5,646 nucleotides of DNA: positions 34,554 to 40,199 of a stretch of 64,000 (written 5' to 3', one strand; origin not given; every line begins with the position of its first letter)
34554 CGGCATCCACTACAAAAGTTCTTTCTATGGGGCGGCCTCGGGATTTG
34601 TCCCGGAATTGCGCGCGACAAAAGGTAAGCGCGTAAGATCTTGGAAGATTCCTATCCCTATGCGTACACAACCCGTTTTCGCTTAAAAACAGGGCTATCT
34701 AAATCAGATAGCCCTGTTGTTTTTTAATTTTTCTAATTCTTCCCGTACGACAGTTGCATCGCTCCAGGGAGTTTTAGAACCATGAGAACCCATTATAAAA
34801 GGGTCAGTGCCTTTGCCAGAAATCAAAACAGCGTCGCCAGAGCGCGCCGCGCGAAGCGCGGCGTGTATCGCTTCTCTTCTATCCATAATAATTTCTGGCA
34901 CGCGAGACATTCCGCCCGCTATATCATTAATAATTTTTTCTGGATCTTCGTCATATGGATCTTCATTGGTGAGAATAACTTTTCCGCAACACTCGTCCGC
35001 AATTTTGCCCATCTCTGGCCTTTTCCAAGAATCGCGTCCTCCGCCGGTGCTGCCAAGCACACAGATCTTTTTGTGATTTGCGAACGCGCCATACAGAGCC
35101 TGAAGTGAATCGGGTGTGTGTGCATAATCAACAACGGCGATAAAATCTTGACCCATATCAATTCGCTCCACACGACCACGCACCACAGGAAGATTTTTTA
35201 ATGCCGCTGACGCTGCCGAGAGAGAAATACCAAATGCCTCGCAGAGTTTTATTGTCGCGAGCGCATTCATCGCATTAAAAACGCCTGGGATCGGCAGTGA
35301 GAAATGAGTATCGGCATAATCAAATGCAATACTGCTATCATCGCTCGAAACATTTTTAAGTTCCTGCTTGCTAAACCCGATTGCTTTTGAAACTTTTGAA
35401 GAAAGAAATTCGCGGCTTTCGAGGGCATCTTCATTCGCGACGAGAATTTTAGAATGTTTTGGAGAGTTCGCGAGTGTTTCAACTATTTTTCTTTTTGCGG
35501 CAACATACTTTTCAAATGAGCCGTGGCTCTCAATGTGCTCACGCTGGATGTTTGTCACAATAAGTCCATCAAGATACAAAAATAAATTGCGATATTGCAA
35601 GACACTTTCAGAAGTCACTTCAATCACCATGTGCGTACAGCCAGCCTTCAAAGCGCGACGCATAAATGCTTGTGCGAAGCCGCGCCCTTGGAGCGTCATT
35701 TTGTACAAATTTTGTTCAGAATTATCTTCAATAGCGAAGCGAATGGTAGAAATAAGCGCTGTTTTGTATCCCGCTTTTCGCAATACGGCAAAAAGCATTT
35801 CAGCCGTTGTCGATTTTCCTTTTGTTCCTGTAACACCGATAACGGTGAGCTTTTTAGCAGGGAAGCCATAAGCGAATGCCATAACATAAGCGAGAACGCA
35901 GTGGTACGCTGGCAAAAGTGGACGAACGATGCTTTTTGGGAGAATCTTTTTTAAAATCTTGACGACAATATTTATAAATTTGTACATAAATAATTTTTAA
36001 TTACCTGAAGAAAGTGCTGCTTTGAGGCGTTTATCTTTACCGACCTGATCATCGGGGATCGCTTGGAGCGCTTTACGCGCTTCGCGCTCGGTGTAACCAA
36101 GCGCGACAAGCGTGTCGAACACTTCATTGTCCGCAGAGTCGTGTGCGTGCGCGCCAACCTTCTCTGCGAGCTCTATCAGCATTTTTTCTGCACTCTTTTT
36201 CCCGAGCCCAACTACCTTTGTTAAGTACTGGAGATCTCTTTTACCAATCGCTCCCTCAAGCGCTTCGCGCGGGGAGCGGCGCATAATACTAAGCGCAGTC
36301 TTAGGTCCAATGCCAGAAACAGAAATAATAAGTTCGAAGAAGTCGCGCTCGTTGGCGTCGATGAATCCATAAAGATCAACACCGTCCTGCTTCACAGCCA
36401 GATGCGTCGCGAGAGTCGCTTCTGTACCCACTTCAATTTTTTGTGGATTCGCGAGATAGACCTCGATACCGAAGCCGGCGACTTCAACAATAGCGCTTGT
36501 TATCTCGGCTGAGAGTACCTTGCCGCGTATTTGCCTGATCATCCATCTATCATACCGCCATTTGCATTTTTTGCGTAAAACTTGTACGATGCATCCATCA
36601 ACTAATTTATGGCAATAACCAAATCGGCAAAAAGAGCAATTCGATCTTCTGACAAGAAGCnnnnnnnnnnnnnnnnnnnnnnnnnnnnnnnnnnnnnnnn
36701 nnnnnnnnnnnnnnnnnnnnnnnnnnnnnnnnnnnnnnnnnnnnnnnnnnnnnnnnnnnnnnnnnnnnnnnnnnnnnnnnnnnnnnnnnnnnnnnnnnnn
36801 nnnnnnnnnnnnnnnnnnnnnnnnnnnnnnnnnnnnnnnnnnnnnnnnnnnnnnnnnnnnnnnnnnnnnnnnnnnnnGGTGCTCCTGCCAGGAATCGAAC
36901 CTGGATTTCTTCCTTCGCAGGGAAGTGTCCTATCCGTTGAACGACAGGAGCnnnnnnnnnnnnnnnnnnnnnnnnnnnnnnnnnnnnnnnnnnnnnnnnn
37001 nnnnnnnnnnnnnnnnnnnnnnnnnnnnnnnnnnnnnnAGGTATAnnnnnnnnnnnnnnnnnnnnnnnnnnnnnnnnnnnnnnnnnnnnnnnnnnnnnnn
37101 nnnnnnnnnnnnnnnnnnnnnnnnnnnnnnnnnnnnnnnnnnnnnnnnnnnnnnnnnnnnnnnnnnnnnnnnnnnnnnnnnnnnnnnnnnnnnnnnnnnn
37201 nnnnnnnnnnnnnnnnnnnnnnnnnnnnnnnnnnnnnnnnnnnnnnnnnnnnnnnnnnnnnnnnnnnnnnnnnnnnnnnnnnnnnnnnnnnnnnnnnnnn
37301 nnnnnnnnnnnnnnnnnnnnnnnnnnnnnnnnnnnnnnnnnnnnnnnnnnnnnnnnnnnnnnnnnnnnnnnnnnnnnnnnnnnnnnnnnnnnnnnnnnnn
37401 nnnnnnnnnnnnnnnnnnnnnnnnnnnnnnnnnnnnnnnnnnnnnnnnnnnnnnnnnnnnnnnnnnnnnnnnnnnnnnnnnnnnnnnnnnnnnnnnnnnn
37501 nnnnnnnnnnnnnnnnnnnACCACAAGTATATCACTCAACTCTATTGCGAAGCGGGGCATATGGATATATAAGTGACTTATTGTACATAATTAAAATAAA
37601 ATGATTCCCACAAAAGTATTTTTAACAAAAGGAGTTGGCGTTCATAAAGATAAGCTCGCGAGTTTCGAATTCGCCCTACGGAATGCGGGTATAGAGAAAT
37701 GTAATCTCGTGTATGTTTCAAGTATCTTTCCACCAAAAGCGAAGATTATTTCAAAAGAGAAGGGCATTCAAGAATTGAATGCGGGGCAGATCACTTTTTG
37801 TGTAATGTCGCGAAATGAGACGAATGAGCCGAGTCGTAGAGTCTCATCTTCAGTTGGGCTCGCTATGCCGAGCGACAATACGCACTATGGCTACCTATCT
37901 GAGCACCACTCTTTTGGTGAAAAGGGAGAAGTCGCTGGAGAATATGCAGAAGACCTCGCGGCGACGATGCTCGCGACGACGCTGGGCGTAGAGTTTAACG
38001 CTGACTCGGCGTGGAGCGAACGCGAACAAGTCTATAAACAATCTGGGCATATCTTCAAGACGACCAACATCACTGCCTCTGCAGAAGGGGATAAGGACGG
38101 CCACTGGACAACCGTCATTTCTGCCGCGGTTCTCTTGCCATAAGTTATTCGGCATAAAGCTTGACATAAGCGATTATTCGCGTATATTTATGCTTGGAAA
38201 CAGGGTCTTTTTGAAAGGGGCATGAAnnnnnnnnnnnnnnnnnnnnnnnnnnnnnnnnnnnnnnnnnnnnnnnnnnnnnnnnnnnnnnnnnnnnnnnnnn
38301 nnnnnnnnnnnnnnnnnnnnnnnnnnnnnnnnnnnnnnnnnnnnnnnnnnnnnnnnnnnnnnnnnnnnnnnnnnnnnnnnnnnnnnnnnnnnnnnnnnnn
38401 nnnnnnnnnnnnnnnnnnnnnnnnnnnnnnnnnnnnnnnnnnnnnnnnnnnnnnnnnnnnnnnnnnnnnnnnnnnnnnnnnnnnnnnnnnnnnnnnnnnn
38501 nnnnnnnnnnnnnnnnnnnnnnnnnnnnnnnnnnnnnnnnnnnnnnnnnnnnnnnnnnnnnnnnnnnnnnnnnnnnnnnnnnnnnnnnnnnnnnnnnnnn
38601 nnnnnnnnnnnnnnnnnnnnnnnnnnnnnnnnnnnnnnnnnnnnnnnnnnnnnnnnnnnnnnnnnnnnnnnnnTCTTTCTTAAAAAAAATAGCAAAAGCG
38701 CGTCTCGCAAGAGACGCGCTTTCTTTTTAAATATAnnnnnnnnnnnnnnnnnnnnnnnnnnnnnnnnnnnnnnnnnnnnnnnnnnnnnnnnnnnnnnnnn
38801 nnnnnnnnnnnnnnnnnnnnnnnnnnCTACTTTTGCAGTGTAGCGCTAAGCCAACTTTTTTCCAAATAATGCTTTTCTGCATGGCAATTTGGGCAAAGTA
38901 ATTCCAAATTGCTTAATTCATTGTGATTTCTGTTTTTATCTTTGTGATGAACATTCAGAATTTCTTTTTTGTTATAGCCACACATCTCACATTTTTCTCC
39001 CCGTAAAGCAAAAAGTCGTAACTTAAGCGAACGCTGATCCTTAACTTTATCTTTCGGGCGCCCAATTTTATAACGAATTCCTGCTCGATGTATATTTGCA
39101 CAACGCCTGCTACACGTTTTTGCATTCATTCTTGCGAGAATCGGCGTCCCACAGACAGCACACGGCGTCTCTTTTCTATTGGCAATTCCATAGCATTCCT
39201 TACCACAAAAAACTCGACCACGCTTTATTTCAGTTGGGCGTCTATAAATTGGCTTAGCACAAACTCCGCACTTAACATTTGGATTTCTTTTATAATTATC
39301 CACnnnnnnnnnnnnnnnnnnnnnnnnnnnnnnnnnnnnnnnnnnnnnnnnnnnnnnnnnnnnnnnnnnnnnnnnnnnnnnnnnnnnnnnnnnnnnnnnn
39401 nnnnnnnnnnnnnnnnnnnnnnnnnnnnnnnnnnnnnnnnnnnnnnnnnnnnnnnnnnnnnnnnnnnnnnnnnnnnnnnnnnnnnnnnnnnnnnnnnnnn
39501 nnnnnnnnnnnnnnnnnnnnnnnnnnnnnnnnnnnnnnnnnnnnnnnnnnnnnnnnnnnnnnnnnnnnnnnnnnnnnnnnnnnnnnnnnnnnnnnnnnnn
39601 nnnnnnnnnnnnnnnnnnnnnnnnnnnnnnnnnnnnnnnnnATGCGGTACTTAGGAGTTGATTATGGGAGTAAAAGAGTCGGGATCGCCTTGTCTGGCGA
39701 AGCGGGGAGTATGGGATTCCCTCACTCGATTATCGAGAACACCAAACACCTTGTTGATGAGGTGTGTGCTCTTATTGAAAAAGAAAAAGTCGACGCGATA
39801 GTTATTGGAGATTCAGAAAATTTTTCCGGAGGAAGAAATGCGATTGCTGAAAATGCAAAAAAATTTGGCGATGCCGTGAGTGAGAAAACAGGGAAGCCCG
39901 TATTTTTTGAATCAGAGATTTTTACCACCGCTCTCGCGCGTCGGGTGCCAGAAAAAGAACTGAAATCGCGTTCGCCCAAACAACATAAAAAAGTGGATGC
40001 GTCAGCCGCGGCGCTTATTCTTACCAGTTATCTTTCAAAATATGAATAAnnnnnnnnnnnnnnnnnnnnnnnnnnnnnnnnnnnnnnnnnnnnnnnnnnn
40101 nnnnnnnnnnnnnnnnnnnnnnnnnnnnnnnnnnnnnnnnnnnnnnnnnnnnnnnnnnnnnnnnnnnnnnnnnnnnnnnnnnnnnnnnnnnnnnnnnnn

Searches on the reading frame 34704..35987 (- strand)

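Call 91: search_protein_families(library=pfam, proteins=[window:34704-35987:-], max_evalue=0.00001)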
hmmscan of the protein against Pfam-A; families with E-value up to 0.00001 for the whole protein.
window:34704-35987:- (427 aa): 2 families
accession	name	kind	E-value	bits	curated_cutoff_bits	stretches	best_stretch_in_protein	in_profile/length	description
PF08245.18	Mur_ligase_M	-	2.3e-29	103.2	24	1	52-247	1-198/200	Mur ligase middle domain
PF02875.26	Mur_ligase_C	-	3.6e-25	89.7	28.4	1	271-393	1-127/127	Mur ligase, glutamate ligase domain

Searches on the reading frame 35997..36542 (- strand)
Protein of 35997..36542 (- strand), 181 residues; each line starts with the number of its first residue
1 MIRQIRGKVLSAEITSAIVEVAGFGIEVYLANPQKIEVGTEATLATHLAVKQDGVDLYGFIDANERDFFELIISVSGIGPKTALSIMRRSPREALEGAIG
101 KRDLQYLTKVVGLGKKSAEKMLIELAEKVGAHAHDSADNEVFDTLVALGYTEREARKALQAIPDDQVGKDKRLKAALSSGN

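Call 91: search_protein_families(library=pfam, proteins=[window:35997-36542:-], max_evalue=0.00001)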
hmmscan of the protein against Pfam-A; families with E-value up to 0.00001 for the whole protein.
window:35997-36542:- (181 aa): 3 families
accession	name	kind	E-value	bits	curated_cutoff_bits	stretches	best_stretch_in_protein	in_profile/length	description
PF01330.27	RuvA_N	-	3.7e-14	53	23.6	1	1-59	1-61/61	RuvA N terminal domain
PF14520.12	HHH_5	-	1.1e-10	42.2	27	1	69-126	1-56/57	Helix-hairpin-helix domain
PF07499.19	RuvA_C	-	1.7e-07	32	24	1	139-177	4-43/47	RuvA, C-terminal domain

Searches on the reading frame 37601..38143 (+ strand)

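Call 91: search_protein_families(library=pfam, proteins=[window:37601-38143:+], max_evalue=0.00001)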
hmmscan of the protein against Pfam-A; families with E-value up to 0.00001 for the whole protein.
window:37601-38143:+ (180 aa): 1 family
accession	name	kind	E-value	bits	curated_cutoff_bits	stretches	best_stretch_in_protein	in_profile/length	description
PF01862.21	PvlArgDC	-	3e-61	206.5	22.7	1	2-178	1-160/161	Pyruvoyl-dependent arginine decarboxylase (PvlArgDC)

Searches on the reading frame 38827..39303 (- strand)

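Call 91: search_protein_families(library=pfam, proteins=[window:38827-39303:-], max_evalue=0.00001)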
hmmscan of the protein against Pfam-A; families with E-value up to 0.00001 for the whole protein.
window:38827-39303:- (158 aa): 1 family
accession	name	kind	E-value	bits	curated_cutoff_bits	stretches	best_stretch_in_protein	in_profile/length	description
PF01844.29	HNH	-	4.8e-07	30.3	21.4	1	105-145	1-45/47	HNH endonuclease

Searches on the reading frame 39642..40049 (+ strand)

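Call 91: search_protein_families(library=pfam, proteins=[window:39642-40049:+], max_evalue=0.00001)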
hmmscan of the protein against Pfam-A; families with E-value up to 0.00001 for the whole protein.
window:39642-40049:+ (135 aa): 1 family
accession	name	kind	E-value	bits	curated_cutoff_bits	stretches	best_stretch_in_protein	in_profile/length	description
PF03652.20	RuvX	-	7.2e-27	94.8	29.2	1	1-132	1-133/134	Holliday junction resolvase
